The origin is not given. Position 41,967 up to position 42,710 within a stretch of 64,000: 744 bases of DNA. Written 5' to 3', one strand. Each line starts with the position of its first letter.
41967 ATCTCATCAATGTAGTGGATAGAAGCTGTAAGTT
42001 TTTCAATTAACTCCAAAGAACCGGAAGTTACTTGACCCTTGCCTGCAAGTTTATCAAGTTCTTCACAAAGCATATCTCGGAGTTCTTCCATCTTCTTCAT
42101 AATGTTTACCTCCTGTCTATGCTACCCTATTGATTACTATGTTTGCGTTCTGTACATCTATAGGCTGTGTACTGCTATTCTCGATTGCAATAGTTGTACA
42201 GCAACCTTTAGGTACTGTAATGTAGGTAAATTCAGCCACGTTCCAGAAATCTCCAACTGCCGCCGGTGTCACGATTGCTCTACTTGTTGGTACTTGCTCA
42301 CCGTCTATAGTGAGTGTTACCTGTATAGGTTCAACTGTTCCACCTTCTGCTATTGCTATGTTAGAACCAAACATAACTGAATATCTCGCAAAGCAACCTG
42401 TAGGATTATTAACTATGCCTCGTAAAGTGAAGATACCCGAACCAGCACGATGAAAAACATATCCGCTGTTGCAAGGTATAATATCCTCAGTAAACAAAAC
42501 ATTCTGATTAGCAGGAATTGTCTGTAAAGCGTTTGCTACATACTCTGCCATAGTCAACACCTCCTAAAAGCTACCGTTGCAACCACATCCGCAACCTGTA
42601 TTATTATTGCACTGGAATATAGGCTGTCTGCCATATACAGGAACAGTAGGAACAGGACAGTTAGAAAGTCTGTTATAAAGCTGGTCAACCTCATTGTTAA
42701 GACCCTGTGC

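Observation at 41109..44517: Terminator-bounded cassette of low-complexity, Cys-rich, C1q/BclA-like and peptidase-like proteins between the tail and replication modules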

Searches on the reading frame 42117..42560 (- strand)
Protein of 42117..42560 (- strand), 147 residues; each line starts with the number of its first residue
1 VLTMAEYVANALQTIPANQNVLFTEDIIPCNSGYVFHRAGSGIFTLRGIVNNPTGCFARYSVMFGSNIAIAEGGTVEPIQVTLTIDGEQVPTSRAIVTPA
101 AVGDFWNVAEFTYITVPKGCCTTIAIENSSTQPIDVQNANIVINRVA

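Call 4: search_protein_families(library=pfam, proteins=[window:42117-42560:-], max_evalue=1)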
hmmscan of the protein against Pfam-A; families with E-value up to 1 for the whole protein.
window:42117-42560:- (147 aa): 1 family
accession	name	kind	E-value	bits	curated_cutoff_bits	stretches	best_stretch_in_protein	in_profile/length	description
PF22269.2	TagH_SH3-like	-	0.19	12.4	27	1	114-145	23-54/62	Teichoic acid transporter subunit TagH, SH3-like domain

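Call 5: search_protein_families(library=phrogs, proteins=[window:42117-42560:-], max_evalue=0.1)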
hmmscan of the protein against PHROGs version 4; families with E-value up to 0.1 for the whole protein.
window:42117-42560:- (147 aa): 1 family
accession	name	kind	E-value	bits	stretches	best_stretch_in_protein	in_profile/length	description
phrog_20016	-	unknown function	1.1e-47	162.2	1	4-147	1-141/141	-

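Call 9: search_solved_structures(query=window:42117-42560:-, max_evalue=10, show_alignments=2)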
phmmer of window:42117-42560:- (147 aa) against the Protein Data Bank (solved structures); distinct sequences matched with E-value up to 10: 3.
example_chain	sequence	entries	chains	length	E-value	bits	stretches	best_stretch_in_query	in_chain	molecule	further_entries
6pif_A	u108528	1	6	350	0.094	15.6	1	39-104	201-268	Cas7, type I-F CRISPR-associated protein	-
6pij_A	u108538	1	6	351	0.26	14.2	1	39-104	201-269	cas7 type I-F CRISPR-associated protein Csy3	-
2cwr_A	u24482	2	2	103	1.1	12.2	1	68-108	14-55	chitinase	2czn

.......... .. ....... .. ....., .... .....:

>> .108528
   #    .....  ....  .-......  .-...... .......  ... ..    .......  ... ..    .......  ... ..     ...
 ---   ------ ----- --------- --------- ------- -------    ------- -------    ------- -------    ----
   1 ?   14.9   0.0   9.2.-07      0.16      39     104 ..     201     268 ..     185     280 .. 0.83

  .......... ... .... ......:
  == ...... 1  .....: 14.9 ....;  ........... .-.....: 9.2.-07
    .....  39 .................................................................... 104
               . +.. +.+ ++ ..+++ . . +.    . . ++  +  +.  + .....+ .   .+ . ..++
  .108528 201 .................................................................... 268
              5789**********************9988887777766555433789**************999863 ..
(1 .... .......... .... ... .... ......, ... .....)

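Call 13: find_homologous_proteins(query=window:42117-42551:-)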
Query window:42117-42551:- (144 aa): 3005 proteins with E <= 0.001 among 3015 candidates; the best 120 are listed.
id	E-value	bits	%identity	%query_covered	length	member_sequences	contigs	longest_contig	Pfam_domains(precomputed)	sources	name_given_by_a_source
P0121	1.1e-87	309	98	100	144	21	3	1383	-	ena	-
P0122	1.7e-75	269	83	100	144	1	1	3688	-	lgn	-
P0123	2.1e-64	233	69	100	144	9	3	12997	-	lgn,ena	-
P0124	5.4e-64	232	72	100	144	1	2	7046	-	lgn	-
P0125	5.8e-64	232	74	100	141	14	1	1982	-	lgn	-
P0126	5.2e-63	229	71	100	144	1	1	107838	-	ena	-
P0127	1.6e-62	227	70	100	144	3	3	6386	-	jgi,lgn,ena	-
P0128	6.3e-62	225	70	100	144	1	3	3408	-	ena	-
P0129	8.0e-62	225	69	100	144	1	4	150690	-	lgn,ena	-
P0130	8.5e-62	225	69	100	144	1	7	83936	-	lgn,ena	-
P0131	1.2e-61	224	68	100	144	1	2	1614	-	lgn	-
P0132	1.2e-61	224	69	100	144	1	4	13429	-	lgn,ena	-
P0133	1.9e-61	224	69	100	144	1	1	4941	-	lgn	-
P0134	2.3e-61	223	70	100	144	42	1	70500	-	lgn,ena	-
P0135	3.1e-61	223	69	100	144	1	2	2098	-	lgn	-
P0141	7.9e-61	222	69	100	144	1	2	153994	-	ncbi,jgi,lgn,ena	-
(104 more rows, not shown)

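Call 21: predict_structure(alignment_id=A1)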
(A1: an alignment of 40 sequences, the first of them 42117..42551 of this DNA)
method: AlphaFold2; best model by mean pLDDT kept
length: 144 residues; sequences in the alignment: 40
mean_pLDDT: 91.6   pTM: 0.86
mean pLDDT of the five models: 91.6, 90.9, 90.2, 89.9, 86.3
residues with pLDDT >= 90: 108; 70-90: 30; 50-70: 6; < 50: 0
segments of 3 or more residues with pLDDT < 50: none
pLDDT, mean of each block of 10 residues (from residue 1): 88 96 70 90 89 93 96 95 93 92 95 95 97 95 87
secondary structure, 60 per line:
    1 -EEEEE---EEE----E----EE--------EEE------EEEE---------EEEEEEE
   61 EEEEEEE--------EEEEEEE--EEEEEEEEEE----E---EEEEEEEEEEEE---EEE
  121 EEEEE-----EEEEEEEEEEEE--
elements in order: E2-6 E10-12 E32-34 E41-44 E54-67 E76-82 E85-94 E103-114 E118-125 E131-142
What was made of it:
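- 42117..42551 (-): g5: a 144-aa stand-alone TNF/C1q/BclA-CTD-type jelly roll with invariant C27 and C117-C118. AlphaFold2 pLDDT 91.6 (call 21).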

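Call 24: fold_search(model_id=the predicted structure, library=pdb)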
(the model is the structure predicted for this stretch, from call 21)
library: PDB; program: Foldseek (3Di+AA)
matches with E <= 10: 1713; with E <= 0.001: 77
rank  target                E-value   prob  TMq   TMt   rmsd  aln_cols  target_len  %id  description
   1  9h38_M                5.0e-07  1.00  0.69  0.73   3.3       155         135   14  C-terminal domain of the F-ENA tip fibrillum F-BclA from Bacillus thuringiensis (released 2025-03-12)
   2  9h38_B                8.5e-07  1.00  0.70  0.73   3.3       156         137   14  C-terminal domain of the F-ENA tip fibrillum F-BclA from Bacillus thuringiensis (released 2025-03-12)
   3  9h38_K                8.9e-07  1.00  0.72  0.74   2.8       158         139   16  C-terminal domain of the F-ENA tip fibrillum F-BclA from Bacillus thuringiensis (released 2025-03-12)
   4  9h38_S                8.9e-07  1.00  0.70  0.73   3.2       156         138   17  C-terminal domain of the F-ENA tip fibrillum F-BclA from Bacillus thuringiensis (released 2025-03-12)
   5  9h38_L                1.0e-06  1.00  0.69  0.71   3.4       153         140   18  C-terminal domain of the F-ENA tip fibrillum F-BclA from Bacillus thuringiensis (released 2025-03-12)
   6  9h38_R                1.4e-06  1.00  0.68  0.69   3.6       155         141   19  C-terminal domain of the F-ENA tip fibrillum F-BclA from Bacillus thuringiensis (released 2025-03-12)
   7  9h38_A                1.7e-06  1.00  0.70  0.72   3.3       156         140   14  C-terminal domain of the F-ENA tip fibrillum F-BclA from Bacillus thuringiensis (released 2025-03-12)
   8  3tyj                  2.2e-06  1.00  0.64  0.68   3.7       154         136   12  Bacillus collagen-like protein of anthracis P159S mutant (released 2012-03-14)
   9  8d02                  5.1e-06  1.00  0.71  0.70   3.5       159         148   12  Crystal Structure of Bacillus anthracis BxpB (released 2023-05-24)
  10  3twi_A                5.6e-06  1.00  0.64  0.67   3.9       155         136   15  Variable Lymphocyte Receptor Recognition of the Immunodominant Glycoprotein of Bacillus anthracis Spores (released 2012-03-14)
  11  2z5w                  5.6e-06  1.00  0.63  0.66   3.8       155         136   12  tBclA, a recombinant spore surface protein from Bacillus anthracis (released 2008-04-22)
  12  2r6q                  5.9e-06  1.00  0.65  0.68   3.5       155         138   12  Crystal Structure of BclA-island Construct (released 2009-03-10)
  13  1wck                  6.3e-06  1.00  0.63  0.66   3.8       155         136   12  Crystal structure of the C-terminal domain of BclA, the major antigen of the exosporium of the Bacillus anthracis spore. (released 2005-10-25)
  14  9h3d_D                9.1e-06  1.00  0.71  0.70   3.5       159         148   13  F-ENA exosporium anchoring complex between ExsF and a peptide derived from the N-terminus of F-Anchor (released 2025-03-12)
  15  7r5i_B                1.0e-05  1.00  0.65  0.66   4.6       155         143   12  High resolution Crystal structure of ExsFA, a Bacillus cereus spore exosporium protein (released 2023-08-23)
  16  7r1m_A                1.0e-05  1.00  0.66  0.62   4.7       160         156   14  Crystal structure of ExsFA, a Bacillus cereus spore exosporium protein (released 2023-02-15)
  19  7r1m_B                2.9e-05  1.00  0.68  0.65   4.5       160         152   12  Crystal structure of ExsFA, a Bacillus cereus spore exosporium protein (released 2023-02-15)
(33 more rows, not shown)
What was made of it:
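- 42117..42551 (-): Foldseek against PDB gives E 5e-7 and TM ~0.7 to F-BclA, BclA, BxpB and ExsFA (call 24).
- On BclA_C / exosporium TNF-like proteins (BclA, BxpB/ExsFA): Foldseek top hits are 9h38, 3tyj, 8d02, 1wck and 7r1m, with E 5e-7 to 1e-5 and TM 0.63-0.72 (call 24).
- Closest known: BclA / BxpB. Same: g5 has the same TNF/C1q-like jelly-roll fold (Foldseek E 5e-7 to 1e-5, TM ~0.65-0.72; call 24).
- Checked: Its best PDB fold matches are the F-BclA and BclA C-terminal domains, BxpB and ExsFA (calls 21, 24).
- The best fold matches of g5 are exosporium proteins: F-BclA, BclA, BxpB and ExsFA (call 24).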

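Call 39: find_encoding_contigs(protein=P0141, flank=10000, max_places=3)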
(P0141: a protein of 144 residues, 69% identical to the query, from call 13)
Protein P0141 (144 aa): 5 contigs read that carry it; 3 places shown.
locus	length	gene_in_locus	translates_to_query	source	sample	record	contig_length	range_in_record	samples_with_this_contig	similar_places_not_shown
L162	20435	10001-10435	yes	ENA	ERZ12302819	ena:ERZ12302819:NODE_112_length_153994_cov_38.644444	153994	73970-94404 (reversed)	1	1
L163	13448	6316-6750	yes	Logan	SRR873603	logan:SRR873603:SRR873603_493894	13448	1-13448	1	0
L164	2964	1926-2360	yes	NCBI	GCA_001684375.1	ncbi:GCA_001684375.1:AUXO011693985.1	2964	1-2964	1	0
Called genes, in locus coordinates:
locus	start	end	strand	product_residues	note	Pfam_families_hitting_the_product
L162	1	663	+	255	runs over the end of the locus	PF01844:HNH, PF14279:HNH_5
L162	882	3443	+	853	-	-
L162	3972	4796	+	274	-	PF02562:PhoH, PF13245:AAA_19 (faint)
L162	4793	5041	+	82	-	-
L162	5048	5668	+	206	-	PF00574:CLP_protease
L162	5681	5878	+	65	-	-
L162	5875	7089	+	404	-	PF27386:YonJ_N, PF27387:YonJ_CC (weak), PF12850:Metallophos_2 (weak)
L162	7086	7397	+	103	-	PF00216:Bac_DNA_binding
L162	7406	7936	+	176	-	-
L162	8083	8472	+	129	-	-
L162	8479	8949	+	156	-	-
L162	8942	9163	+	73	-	-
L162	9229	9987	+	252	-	-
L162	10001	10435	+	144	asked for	-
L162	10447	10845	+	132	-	-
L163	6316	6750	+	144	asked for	-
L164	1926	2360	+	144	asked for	-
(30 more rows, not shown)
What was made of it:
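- It occurs in a 154-kb SPbeta-like phage between HU and YonG/terminase (call 39).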

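Call 75: search_protein_families(library=padloc, proteins=[window:42117-42560:-], max_evalue=0.1)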
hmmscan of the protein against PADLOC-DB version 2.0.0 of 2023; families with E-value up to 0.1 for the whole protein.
window:42117-42560:- (147 aa): 0 families

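Call 76: search_protein_families(library=ncbifam, proteins=[window:42117-42560:-], max_evalue=0.1)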
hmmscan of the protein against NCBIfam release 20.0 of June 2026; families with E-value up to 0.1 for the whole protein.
window:42117-42560:- (147 aa): 0 families

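Call 80: fold_search(model_id=the predicted structure, library=viral)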
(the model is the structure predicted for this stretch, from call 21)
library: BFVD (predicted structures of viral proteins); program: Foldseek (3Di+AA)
matches with E <= 10: 1799; with E <= 0.001: 257
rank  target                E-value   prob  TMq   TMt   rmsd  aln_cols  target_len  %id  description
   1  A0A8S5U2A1            3.3e-12  1.00  0.85  0.90   1.9       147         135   32  Uncharacterized protein [Siphoviridae sp. ctqzz19]
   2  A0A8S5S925            5.0e-09  1.00  0.79  0.80   2.3       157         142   22  BclA protein [Phage sp. ctGns7]
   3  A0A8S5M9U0            1.2e-08  1.00  0.83  0.86   2.2       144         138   12  Uncharacterized protein [Siphoviridae sp. ctv4j104]
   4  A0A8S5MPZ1            3.7e-08  1.00  0.80  0.88   2.1       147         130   14  Uncharacterized protein [Podoviridae sp. ctoqT5]
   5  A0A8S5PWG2            5.1e-08  1.00  0.81  0.84   2.1       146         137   20  Uncharacterized protein [Myoviridae sp. ctWiL39]
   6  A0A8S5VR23            8.1e-08  1.00  0.80  0.85   1.8       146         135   19  (no name in the UniProt tables at hand)
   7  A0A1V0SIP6            1.7e-07  1.00  0.66  0.24   3.5       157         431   18  Collagen triple helix repeat motif-containing protein [Klosneuvirus KNV1]
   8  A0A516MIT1            7.1e-07  1.00  0.67  0.28   4.1       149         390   17  (no name in the UniProt tables at hand)
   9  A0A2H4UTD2            7.4e-07  1.00  0.63  0.44   3.8       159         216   17  Flagellar hook-length control protein-like protein [Bodo saltans virus]
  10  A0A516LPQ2            7.4e-07  1.00  0.63  0.15   3.9       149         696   17  (no name in the UniProt tables at hand)
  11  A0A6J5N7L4            1.5e-06  1.00  0.69  0.52   3.8       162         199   12  Uncharacterized protein [uncultured Caudovirales phage]
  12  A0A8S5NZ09            1.8e-06  1.00  0.74  0.74   2.6       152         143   18  Uncharacterized protein [Siphoviridae sp. ctiMP24]
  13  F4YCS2                2.8e-06  1.00  0.67  0.50   4.7       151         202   14  (no name in the UniProt tables at hand)
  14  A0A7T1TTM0            3.1e-06  1.00  0.65  0.53   4.1       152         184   14  Uncharacterized protein [Vibrio phage vB_VpP_DE17]
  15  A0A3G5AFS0            3.2e-06  1.00  0.63  0.10   4.6       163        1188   12  Uncharacterized protein [Solivirus sp.]
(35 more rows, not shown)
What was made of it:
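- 42117..42551 (-): Foldseek against BFVD gives TM 0.8-0.9 to ~135-aa gut-phage proteins (call 80).
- The fold is the knob of BclA, C1q and viral collagen-like fibres (calls 24, 80). Matches include the cyanophage A-1(L) short tail fibre and the phi812 central spike (call 24), and viral collagen-like proteins (call 80).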

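Call 81: search_protein_representatives(alignment_id=A1)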
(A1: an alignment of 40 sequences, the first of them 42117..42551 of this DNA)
Query: 40 sequences, 144 profile positions. Proteins with E-value up to 0.001 (for the whole library): 903; up to 1e-10: 540; up to 1e-30: 122. The best 150 are listed.
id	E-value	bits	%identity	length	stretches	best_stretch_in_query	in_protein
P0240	3.8e-70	250.3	-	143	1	3-144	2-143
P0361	1.1e-58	213.2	-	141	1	1-144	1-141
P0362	6.2e-53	194.5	-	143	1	1-144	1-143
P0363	3.9e-52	191.9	-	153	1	1-142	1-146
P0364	4.5e-49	182.0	-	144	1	1-143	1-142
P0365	5.1e-48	178.6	-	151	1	1-144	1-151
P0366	5.8e-48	178.4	-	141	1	1-144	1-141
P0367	2.1e-47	176.6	-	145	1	1-137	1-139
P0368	4.9e-47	175.4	-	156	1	1-142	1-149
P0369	8.9e-47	174.6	-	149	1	1-141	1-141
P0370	3.4e-46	172.7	-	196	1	11-144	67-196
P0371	4.9e-46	172.1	-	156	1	1-142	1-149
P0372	1.9e-45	170.3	-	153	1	2-144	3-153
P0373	6.9e-45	168.4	-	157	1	1-144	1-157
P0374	1.4e-44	167.5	-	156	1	1-142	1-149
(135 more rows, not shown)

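Call 85: search_dna_similar(query=window:42117-42551:-, collection=phages, mode=protein, max_rows=40, max_evalue=0.01)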
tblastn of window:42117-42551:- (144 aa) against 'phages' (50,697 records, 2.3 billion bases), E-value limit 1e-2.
Records with a match: 16; places in all: 16; records where one place covers at least 80% of the query: 16.
Best place of each record, by identity: <60% 16.
By first word of the organism name: Bacteriophage 12; Dulem 3; Butyrivibrio 1.
By host as written in the record: - 12; Propithecus coquereli 2; Butyrivibrio fibrisolvens DSM 3071 1; Varecia variegata 1.
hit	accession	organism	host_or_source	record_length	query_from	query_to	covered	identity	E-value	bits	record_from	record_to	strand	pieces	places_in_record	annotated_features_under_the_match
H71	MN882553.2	Butyrivibrio virus Ceridwen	Butyrivibrio fibrisolvens DSM 3071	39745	1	144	100%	59.9%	3e-49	173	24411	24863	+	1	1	hypothetical protein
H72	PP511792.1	Dulem virus 33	Propithecus coquereli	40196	3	144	99%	57.0%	1e-40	149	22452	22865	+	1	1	hypothetical protein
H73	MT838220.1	Bacteriophage sp.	human fecal samples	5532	1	144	100%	51.4%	3e-37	139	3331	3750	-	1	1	record has no annotation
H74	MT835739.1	Bacteriophage sp.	human fecal samples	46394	1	144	100%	50.7%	2e-33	128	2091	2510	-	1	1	record has no annotation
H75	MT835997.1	Bacteriophage sp.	human fecal samples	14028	1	144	100%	50.0%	2e-32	125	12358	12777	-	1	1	record has no annotation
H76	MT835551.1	Bacteriophage sp.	human fecal samples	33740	1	144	100%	49.3%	2e-35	134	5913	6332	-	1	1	record has no annotation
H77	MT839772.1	Bacteriophage sp.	human fecal samples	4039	1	144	100%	49.3%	3e-32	125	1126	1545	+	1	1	record has no annotation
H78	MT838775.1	Bacteriophage sp.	human fecal samples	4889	1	144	100%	49.3%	5e-32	124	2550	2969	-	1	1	record has no annotation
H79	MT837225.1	Bacteriophage sp.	human fecal samples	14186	1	144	100%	48.6%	1e-35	134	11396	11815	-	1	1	record has no annotation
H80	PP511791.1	Dulem virus 39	Propithecus coquereli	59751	3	144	99%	48.6%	4e-36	136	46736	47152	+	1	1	hypothetical protein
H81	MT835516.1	Bacteriophage sp.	human fecal samples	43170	1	144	100%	46.5%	2e-34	131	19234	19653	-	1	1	record has no annotation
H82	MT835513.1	Bacteriophage sp.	human fecal samples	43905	1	144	100%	44.9%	1e-30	120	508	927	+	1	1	record has no annotation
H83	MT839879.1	Bacteriophage sp.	human fecal samples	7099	1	144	100%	41.7%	4e-30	119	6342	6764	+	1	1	record has no annotation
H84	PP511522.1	Dulem virus 35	Varecia variegata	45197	1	143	99%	36.4%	2e-18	86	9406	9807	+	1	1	hypothetical protein (x2)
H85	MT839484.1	Bacteriophage sp.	human fecal samples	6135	1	143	99%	34.0%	4e-12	67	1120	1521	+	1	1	record has no annotation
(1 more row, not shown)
